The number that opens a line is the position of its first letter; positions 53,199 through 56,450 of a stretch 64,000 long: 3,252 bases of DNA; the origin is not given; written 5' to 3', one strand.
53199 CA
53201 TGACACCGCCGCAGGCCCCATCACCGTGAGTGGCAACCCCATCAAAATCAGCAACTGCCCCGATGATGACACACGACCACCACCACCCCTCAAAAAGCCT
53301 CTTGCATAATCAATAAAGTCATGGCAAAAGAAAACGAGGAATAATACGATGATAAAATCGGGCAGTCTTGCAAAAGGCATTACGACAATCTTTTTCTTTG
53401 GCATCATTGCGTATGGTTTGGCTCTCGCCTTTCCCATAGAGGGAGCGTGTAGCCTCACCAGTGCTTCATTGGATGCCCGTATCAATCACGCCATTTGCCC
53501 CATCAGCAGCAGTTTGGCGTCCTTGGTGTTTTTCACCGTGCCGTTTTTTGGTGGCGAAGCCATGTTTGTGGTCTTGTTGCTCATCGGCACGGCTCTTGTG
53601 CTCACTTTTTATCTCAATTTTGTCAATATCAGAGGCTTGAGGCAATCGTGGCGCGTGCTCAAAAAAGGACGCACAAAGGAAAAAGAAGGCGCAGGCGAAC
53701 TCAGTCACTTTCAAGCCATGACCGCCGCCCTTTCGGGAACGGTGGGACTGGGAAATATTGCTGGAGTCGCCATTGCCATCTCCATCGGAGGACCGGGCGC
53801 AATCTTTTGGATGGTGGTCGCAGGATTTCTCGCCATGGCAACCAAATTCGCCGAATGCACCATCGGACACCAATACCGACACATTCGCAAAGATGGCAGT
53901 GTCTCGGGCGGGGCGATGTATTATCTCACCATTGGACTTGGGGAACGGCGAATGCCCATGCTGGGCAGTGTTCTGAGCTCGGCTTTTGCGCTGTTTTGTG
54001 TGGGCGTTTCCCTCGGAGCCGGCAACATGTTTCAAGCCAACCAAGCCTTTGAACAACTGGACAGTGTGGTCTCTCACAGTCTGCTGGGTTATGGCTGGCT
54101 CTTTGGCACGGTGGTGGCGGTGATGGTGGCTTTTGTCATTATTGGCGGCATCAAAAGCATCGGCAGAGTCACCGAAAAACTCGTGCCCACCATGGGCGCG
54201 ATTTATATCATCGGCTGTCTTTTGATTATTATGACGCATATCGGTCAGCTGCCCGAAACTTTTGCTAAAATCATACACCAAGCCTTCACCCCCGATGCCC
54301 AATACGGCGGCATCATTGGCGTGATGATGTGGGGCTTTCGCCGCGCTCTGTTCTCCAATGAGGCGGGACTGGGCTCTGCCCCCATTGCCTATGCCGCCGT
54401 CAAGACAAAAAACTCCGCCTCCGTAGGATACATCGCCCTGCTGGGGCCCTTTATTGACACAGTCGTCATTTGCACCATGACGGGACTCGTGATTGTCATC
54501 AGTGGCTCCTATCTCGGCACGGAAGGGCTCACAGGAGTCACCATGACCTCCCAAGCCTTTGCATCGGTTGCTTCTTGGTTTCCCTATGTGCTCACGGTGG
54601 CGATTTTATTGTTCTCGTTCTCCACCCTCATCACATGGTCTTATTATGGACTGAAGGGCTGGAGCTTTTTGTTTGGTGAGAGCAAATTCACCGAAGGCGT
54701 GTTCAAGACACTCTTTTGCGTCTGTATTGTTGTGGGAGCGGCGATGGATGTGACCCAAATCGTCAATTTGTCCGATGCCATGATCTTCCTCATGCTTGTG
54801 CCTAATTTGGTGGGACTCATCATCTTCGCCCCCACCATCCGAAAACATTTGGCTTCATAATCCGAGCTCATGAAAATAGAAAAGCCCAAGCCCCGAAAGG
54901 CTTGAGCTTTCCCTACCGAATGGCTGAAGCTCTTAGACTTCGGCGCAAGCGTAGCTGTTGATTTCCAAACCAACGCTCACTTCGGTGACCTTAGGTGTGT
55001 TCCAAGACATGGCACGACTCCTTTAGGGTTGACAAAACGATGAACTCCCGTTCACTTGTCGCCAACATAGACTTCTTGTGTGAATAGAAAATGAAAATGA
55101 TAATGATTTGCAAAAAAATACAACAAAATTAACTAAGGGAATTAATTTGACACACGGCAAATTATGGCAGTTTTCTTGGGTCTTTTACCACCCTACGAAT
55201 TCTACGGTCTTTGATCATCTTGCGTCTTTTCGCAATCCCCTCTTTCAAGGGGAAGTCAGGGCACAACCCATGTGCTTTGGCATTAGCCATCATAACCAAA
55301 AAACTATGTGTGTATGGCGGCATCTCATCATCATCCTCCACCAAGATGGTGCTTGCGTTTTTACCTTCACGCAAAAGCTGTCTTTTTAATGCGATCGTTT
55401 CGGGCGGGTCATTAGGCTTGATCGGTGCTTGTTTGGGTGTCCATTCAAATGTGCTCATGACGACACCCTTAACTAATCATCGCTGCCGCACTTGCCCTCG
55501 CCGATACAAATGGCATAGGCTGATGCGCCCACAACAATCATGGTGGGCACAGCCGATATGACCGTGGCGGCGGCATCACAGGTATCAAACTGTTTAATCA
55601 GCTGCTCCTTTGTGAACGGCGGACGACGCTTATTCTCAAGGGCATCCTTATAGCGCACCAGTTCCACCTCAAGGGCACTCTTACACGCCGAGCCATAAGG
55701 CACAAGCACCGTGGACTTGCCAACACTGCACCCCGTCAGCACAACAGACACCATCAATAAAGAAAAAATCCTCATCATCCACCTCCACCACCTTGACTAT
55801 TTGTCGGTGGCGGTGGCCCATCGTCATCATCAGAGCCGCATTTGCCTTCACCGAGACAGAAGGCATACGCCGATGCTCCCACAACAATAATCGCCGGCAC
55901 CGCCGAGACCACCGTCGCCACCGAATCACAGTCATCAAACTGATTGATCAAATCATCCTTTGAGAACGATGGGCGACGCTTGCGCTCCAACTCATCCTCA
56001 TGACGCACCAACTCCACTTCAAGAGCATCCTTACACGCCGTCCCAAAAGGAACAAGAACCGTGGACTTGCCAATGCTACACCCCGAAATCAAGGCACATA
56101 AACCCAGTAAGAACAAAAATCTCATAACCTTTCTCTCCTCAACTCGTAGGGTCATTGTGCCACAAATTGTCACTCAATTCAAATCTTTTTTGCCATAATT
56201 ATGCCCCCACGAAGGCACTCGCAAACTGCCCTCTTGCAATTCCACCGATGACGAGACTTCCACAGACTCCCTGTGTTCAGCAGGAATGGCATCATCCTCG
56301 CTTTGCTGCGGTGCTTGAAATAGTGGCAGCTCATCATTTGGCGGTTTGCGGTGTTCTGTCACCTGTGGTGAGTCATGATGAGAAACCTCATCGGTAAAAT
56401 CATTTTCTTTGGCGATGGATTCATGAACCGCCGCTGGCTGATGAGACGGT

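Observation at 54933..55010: Orphan PqqA-like RiPP precursor ORF with strong RBS, unannotated (<60 aa)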

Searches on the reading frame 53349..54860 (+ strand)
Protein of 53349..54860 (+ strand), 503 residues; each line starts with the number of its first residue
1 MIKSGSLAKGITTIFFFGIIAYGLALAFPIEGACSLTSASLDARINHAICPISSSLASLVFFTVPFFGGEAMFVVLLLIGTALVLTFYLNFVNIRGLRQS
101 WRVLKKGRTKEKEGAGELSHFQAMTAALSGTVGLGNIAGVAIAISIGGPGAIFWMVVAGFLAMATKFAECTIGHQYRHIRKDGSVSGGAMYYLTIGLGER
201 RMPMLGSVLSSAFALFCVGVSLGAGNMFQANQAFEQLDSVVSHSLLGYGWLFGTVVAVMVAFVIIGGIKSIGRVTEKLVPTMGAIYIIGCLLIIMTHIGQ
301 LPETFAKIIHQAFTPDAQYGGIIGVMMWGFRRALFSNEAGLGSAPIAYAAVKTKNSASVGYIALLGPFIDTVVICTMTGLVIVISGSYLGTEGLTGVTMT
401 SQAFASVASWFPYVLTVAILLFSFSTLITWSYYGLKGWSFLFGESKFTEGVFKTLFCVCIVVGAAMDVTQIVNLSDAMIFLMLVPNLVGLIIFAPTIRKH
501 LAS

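Call 11: search_protein_families(library=pfam, proteins=[window:53349-54860:+], max_evalue=0.0001)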
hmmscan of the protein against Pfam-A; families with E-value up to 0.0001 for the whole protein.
window:53349-54860:+ (503 aa): 1 family
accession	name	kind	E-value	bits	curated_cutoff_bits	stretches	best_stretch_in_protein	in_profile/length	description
PF01235.23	Na_Ala_symp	-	5.2e-117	391.9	24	1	109-501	4-376/392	Sodium:alanine symporter family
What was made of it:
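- Checked: A Na/Ala symporter (53349..54860, +) converges on the ORF (call 11).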

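Call 18: find_encoding_contigs(protein=window:53349-54860:+, flank=10000, max_places=6)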
Protein window:53349-54860:+ (503 aa): no gene with exactly this product is on record in the collection.

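Call 28: find_homologous_proteins(query=window:53349-54860:+, max_evalue=1e-50)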
Query window:53349-54860:+ (503 aa): 8000 proteins with E <= 1e-50 among 8000 candidates; the best 120 are listed.
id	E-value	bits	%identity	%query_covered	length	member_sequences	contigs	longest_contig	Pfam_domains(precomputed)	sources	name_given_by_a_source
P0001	0.0e+0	1074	98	100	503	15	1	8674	PF01235.24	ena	-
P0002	8.4e-201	686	64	98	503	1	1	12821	PF01235.24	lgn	-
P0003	7.5e-173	594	58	93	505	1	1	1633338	PF01235.24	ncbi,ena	-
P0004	4.1e-168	579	55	96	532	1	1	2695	PF01235.24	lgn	-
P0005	1.3e-159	551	54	91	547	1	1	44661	PF01235.24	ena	-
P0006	5.6e-159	548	54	96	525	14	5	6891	PF01235.24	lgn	-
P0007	2.3e-157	543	55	92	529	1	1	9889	PF01235.24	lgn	-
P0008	4.0e-157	542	54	94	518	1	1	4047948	PF01235.24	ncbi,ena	-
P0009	1.4e-156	541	55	92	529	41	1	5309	PF01235.24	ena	-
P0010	1.7e-156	540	55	92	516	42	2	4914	PF01235.24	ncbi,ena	-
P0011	1.7e-156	540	55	92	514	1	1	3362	PF01235.24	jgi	jgi:AGCS family alanine or glycine:cation symporter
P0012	2.5e-156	540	55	91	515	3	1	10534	PF01235.24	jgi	-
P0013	2.6e-156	540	53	93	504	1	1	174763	PF01235.24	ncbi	-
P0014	3.6e-156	539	54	92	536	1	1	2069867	PF01235.24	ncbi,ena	-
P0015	4.2e-156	539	54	92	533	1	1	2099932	PF01235.24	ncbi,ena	-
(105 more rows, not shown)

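Call 29: find_encoding_contigs(protein=P0001, flank=10000, max_places=6)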
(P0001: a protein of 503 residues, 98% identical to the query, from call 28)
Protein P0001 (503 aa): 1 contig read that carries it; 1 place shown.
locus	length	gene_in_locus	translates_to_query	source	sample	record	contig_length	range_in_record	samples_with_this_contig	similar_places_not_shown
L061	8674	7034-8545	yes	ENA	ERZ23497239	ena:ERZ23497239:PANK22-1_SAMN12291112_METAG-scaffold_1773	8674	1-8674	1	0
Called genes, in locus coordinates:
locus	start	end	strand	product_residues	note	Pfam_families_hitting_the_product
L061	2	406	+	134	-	?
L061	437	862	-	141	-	-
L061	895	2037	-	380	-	PF00202:Aminotran_3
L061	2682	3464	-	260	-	PF01209:Ubie_methyltran (weak), PF13489:Methyltransf_23, PF08241:Methyltransf_11, PF08242:Methyltransf_12, PF13649:Methyltransf_25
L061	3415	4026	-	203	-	-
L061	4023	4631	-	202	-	PF00155:Aminotran_1_2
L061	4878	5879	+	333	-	PF00490:ALAD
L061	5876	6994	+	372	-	PF02515:CoA_transf_3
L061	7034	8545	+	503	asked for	PF01235:Na_Ala_symp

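Call 30: find_encoding_contigs(protein=P0002, flank=10000, max_places=6)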
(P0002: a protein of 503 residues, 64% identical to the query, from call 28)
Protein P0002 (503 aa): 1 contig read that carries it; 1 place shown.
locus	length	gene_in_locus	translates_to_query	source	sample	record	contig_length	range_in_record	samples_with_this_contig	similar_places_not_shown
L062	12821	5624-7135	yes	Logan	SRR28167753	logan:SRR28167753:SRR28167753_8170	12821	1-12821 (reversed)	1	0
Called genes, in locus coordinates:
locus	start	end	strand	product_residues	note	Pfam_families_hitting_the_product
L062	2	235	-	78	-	?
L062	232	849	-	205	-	PF13500:AAA_26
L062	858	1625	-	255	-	PF13489:Methyltransf_23, PF08241:Methyltransf_11, PF13649:Methyltransf_25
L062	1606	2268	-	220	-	PF00561:Abhydrolase_1 (faint)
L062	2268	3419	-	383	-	PF00155:Aminotran_1_2, PF01212:Beta_elim_lyase (weak), PF01053:Cys_Met_Meta_PP (weak)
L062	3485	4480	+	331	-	PF00490:ALAD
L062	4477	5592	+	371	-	PF02515:CoA_transf_3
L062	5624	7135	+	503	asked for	PF01235:Na_Ala_symp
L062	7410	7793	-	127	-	PF05443:ROS_MUCR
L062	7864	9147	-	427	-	PF00091:Tubulin, PF12327:FtsZ_C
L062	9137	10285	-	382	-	-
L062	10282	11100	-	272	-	PF08478:POTRA_1, PF03799:FtsQ_DivIB_C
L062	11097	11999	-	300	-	PF01820:Dala_Dala_lig_N, PF02655:ATP-grasp_3, PF08443:RimK (faint), PF02222:ATP-grasp (weak), PF07478:Dala_Dala_lig_C, PF13535:ATP-grasp_4 (weak)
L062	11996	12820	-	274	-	?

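Call 31: find_encoding_contigs(protein=P0003, flank=10000, max_places=6)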
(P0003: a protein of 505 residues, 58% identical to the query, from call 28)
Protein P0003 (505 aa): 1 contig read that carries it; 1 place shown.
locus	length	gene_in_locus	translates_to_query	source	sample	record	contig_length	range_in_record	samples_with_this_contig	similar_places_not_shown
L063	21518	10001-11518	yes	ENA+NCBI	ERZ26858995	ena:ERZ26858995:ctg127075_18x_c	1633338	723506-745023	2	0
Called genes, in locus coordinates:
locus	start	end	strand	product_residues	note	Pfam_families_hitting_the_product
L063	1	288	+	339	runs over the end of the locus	PF04321:RmlD_sub_bind (faint), PF05368:NmrA, PF01073:3Beta_HSD, PF01370:Epimerase, PF03435:Sacchrp_dh_NADP (faint), PF07993:NAD_binding_4 (faint), PF13460:NAD_binding_10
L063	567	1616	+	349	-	-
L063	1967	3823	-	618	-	PF13481:AAA_25 (faint), PF00005:ABC_tran, PF00270:DEAD (faint), PF02463:SMC_N (faint), PF13191:AAA_16 (faint), PF13401:AAA_22 (faint), PF13304:AAA_21 (faint), PF00005:ABC_tran, +1 more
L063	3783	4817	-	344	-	PF00528:BPD_transp_1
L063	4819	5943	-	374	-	PF00528:BPD_transp_1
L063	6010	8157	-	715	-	PF00496:SBP_bac_5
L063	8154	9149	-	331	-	PF00459:Inositol_P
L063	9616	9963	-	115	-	-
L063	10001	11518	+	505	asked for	PF01235:Na_Ala_symp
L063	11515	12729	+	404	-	PF06258:Mito_fiss_Elm1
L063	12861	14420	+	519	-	PF01676:Metalloenzyme, PF06415:iPGM_N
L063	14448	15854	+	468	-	PF01551:Peptidase_M23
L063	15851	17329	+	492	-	PF22694:CtpB_N-like (weak), PF00595:PDZ, PF13180:PDZ_2, PF17820:PDZ_6, PF03572:Peptidase_S41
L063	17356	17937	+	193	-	PF00293:NUDIX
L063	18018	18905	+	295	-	PF00483:NTP_transferase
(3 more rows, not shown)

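Call 41: list_cluster_members(proteins=[P0001])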
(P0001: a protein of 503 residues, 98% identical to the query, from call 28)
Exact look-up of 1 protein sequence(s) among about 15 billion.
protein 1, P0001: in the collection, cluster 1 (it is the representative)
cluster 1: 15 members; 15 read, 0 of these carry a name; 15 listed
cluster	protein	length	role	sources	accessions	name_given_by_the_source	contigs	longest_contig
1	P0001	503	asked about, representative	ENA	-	-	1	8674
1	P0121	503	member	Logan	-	-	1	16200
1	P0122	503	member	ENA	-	-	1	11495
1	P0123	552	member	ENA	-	-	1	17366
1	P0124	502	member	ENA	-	-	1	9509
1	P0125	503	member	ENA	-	-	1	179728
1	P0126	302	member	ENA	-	-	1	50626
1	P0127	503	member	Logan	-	-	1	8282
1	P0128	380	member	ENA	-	-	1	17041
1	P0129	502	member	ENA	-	-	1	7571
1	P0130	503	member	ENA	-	-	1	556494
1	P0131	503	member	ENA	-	-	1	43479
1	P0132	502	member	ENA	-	-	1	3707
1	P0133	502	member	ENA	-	-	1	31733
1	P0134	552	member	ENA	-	-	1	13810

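Call 44: find_encoding_contigs(protein=P0130, flank=10000, max_places=4)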
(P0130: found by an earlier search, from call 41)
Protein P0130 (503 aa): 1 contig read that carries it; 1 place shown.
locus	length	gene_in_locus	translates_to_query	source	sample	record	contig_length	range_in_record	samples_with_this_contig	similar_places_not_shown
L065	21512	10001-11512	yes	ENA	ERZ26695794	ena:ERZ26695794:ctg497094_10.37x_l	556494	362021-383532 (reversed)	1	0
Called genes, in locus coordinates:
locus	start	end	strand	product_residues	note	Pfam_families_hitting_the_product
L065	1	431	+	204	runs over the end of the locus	PF09411:PagL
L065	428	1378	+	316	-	PF00291:PALP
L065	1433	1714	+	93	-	-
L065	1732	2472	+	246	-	PF00899:ThiF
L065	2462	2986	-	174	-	-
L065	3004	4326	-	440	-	PF00202:Aminotran_3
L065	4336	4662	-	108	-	-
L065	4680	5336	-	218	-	PF13500:AAA_26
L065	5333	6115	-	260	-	PF01209:Ubie_methyltran (weak), PF13489:Methyltransf_23, PF08241:Methyltransf_11, PF08242:Methyltransf_12, PF13649:Methyltransf_25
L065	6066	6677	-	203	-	-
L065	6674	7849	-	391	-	PF00155:Aminotran_1_2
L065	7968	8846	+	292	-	PF00490:ALAD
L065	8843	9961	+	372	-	PF02515:CoA_transf_3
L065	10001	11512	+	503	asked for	PF01235:Na_Ala_symp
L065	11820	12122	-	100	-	-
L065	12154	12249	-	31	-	-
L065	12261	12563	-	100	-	-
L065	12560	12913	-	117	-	-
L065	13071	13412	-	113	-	-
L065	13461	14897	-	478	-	PF00091:Tubulin, PF12327:FtsZ_C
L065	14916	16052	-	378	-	-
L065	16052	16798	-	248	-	PF08478:POTRA_1, PF03799:FtsQ_DivIB_C (weak)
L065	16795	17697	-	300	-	PF01820:Dala_Dala_lig_N, PF02655:ATP-grasp_3 (weak), PF07478:Dala_Dala_lig_C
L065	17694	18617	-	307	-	PF01565:FAD_binding_4, PF02873:MurB_C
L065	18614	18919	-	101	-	-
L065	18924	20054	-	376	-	PF01225:Mur_ligase, PF08245:Mur_ligase_M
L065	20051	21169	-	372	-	PF03033:Glyco_transf_28, PF04101:Glyco_tran_28_C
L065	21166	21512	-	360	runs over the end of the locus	PF01098:FTSW_RODA_SPOVE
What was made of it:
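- Checked: 'Unannotated' cannot be checked for the window itself, but automated gene calls on the relatives' records L062 and L065 do skip it (calls 30, 44).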

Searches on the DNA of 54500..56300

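Call 35: search_rna_families(source=window, start=54500, end=56300, threshold=evalue, max_evalue=1)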
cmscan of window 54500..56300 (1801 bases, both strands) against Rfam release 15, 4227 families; matches with E-value up to 1: 1.
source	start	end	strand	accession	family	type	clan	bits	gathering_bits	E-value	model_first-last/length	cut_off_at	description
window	54874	54910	+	RF02503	Atu_C9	Gene; sRNA;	-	19.9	40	0.012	156-192/192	no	Rhizobiales sRNA Atu_C9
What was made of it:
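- Tried and rejected: Rfam gave only a sub-threshold Atu_C9 hit, which is the terminator hairpin (call 35).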

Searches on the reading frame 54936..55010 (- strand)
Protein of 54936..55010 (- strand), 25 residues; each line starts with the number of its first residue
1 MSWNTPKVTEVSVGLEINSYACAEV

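Call 3: search_protein_families(library=pfam, proteins=[window:54936-55010:-], max_evalue=10)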
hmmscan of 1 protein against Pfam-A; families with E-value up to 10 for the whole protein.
seq(25 aa): 1 family
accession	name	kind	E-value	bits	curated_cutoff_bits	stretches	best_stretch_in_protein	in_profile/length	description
PF08042.16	PqqA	-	9.8e-07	29.1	21.1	1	3-20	2-19/19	PqqA family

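Call 4: search_protein_families(library=ncbifam, proteins=[window:54936-55010:-], max_evalue=10)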
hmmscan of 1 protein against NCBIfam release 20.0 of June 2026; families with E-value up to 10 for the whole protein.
seq(25 aa): 1 family
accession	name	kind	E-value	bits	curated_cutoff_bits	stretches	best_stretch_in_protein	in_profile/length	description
TIGR02107.1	PQQ_syn_pqqA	equivalog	8.1e-11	41.5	20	1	3-23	1-21/21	pyrroloquinoline quinone precursor peptide PqqA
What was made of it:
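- On PqqA (TIGR02107 / PF08042), PQQ precursor peptide: PF08042 29.1 bits against 21.1 (calls 3-4).
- Checked: Calls 3-4: PF08042 PqqA 29.1 bits (cut-off 21.1, E 1e-6), and TIGR02107 PqqA equivalog 41.5 bits (cut-off 20, E 8e-11), aligned over model positions 1-21 of 21.
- Family membership: calls 3-4. The peptide matches the PqqA equivalog model end to end (call 4). HMM E-value 8e-11 (call 4).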

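Call 20: search_dna_similar(query=window:54936-55010:-, collection=plasmids, mode=protein, max_evalue=10, max_rows=40)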
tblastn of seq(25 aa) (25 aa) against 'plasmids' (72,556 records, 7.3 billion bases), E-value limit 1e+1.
Records with a match: 138; places in all: 139; records where one place covers at least 80% of the query: 138.
Best place of each record, by identity: 60-80% 7; <60% 131.
By first word of the organism name: Sinorhizobium 62; Pseudosulfitobacter 39; Azospirillum 13; Phaeobacter 7; Rhizobium 5; Ruegeria 3; Methylocystis 2; Sphingomonas 1; Roseomonas 1; Neorhizobium 1; and 4 more.
By predicted mobility (MOB-suite, as given by PLSDB): non-mobilizable 80; mobilizable 53; conjugative 5.
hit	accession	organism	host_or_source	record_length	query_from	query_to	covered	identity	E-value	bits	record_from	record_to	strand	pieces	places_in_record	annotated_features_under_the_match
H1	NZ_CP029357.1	Azospirillum thermophilum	cell culture,hot spring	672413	2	23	88%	68.2%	7e-4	40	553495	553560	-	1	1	pqqA: pyrroloquinoline quinone precursor peptide PqqA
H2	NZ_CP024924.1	Sphingomonas psychrotolerans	Leontopodium alpinum,cell,Tianshan ...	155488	1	25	100%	60.0%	2e-3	39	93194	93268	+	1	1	pqqA: pyrroloquinoline quinone precursor peptide PqqA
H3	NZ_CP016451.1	Sinorhizobium sp. RAC02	Microbial isolate,Algal phycosphere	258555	1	24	96%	62.5%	2e-2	36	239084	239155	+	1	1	pqqA: pyrroloquinoline quinone precursor peptide PqqA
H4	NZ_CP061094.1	Roseomonas marmotae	Marmota himalayana,pure culture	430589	1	25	100%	56.0%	7e-2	34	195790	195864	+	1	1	none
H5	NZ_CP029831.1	Azospirillum ramasamyi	single cell,Cow dung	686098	2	23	88%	63.6%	1e-3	39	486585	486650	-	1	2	none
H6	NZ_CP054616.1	Azospirillum oryzae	cell culture,soil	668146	2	23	88%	63.6%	7e-3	37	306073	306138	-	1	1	pqqA: pyrroloquinoline quinone precursor peptide PqqA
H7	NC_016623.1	Azospirillum lipoferum 4B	-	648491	2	23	88%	63.6%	7e-3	37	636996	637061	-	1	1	none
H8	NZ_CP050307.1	Rhizobium lusitanum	Oxytropis pumilio,cell culture,root ...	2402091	1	24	96%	58.3%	5e-2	35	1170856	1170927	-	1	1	none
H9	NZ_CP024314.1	Rhizobium sp. NXC24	Phaseolus vulgaris,cell culture,plant ...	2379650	1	24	96%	58.3%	5e-2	35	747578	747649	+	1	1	record has no annotation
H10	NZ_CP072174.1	Rhizobium sp. AB2/73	Phyla canescens,cell culture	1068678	1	24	96%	58.3%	4e-1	32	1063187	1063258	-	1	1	record has no annotation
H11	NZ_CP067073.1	Rhizobium sp. AB2/73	Phyla canescens,cell culture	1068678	1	24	96%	58.3%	4e-1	32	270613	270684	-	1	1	record has no annotation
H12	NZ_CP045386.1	Ruegeria sp. THAF33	pure culture,Surface of a polyethylene ...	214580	1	24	96%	54.2%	2e-1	33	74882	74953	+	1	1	pqqA: pyrroloquinoline quinone precursor peptide PqqA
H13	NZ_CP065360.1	Ruegeria sp. SCSIO 43209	Galaxea fascicularis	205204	1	24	96%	54.2%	2e-1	33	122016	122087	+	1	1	pqqA: pyrroloquinoline quinone precursor peptide PqqA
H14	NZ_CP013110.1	Sinorhizobium americanum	Vachellia farnesiana,cell culture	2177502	1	24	96%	54.2%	4e-1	32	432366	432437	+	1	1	record has no annotation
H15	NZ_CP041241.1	Sinorhizobium mexicanum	Acaciella angustissima,cell culture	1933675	1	24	96%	54.2%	4e-1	32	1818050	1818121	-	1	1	none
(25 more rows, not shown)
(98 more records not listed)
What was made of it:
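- On PqqA (TIGR02107 / PF08042), PQQ precursor peptide: Aligns with annotated PqqA of Azospirillum, Sphingomonas, Sinorhizobium and others (call 20).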

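Call 21: get_annotated_region(hit=H1, flank=6000)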
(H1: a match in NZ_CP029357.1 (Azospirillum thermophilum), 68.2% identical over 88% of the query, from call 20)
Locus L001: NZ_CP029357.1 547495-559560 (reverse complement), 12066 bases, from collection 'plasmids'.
description: Azospirillum thermophilum strain CFH 70021 plasmid unnamed2
organism: Azospirillum thermophilum (NCBI taxid 2202148)
taxonomy: Bacteria; Pseudomonadota; Alphaproteobacteria; Rhodospirillales; Azospirillaceae; Azospirillum; Azospirillum thermophilum
host: -; source: cell culture,hot spring; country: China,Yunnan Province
typing (MOB-suite, as given by PLSDB): non-mobilizable
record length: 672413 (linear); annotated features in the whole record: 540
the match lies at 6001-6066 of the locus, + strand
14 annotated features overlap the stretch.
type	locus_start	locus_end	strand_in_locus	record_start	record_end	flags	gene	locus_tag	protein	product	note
CDS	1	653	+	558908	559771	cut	-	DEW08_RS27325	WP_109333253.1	transporter substrate-binding domain-containing protein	-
CDS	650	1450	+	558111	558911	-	-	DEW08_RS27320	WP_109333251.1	quinoprotein dehydrogenase-associated SoxYZ-like carrier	-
CDS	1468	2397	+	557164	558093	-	-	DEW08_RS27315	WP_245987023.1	quinoprotein relay system zinc metallohydrolase 1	-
CDS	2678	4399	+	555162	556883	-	-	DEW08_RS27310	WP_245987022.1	PQQ-dependent methanol/ethanol family dehydrogenase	-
CDS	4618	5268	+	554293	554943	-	-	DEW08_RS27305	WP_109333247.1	response regulator transcription factor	GO:0000160 - phosphorelay signal transduction system [Evidence IEA]; GO:0006355 - regulation of DNA-templated ...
CDS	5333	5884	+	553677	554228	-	-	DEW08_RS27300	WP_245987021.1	PQQ-dependent catabolism-associated CXXCW motif protein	-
CDS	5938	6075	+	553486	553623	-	pqqA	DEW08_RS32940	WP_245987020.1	pyrroloquinoline quinone precursor peptide PqqA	GO:0018189 - pyrroloquinoline quinone biosynthetic process [Evidence IEA]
CDS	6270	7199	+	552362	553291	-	pqqB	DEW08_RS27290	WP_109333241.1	pyrroloquinoline quinone biosynthesis protein PqqB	-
CDS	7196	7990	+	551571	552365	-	pqqC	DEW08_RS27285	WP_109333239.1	pyrroloquinoline-quinone synthase PqqC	GO:0018189 - pyrroloquinoline quinone biosynthetic process [Evidence IEA]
CDS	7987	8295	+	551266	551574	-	pqqD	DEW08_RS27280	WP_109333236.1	pyrroloquinoline quinone biosynthesis peptide chaperone PqqD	GO:0018189 - pyrroloquinoline quinone biosynthetic process [Evidence IEA]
CDS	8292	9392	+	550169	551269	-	pqqE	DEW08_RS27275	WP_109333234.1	pyrroloquinoline quinone biosynthesis protein PqqE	GO:0018149 - peptide cross-linking [Evidence IEA]; GO:0018189 - pyrroloquinoline quinone biosynthetic process [Evidence ...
CDS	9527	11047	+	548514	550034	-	adh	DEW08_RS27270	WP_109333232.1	aldehyde dehydrogenase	-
CDS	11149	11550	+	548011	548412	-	-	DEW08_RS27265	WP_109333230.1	DUF779 domain-containing protein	-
CDS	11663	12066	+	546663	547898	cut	nosP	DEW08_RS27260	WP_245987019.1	nitric oxide-sensing protein NosP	GO:0046209 - nitric oxide metabolic process [Evidence IEA]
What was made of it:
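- All plasmid-borne tblastn hits that carry annotation are named pqqA, the best being Azospirillum thermophilum at 68% (calls 20-21).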

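Call 62: search_solved_structures(query=window:54936-55010:-, max_evalue=10, show_alignments=3)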
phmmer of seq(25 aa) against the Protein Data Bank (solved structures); distinct sequences matched with E-value up to 10: 0.
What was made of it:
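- Tried and rejected: The PDB sequence search with the peptide gave no hits (call 62).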
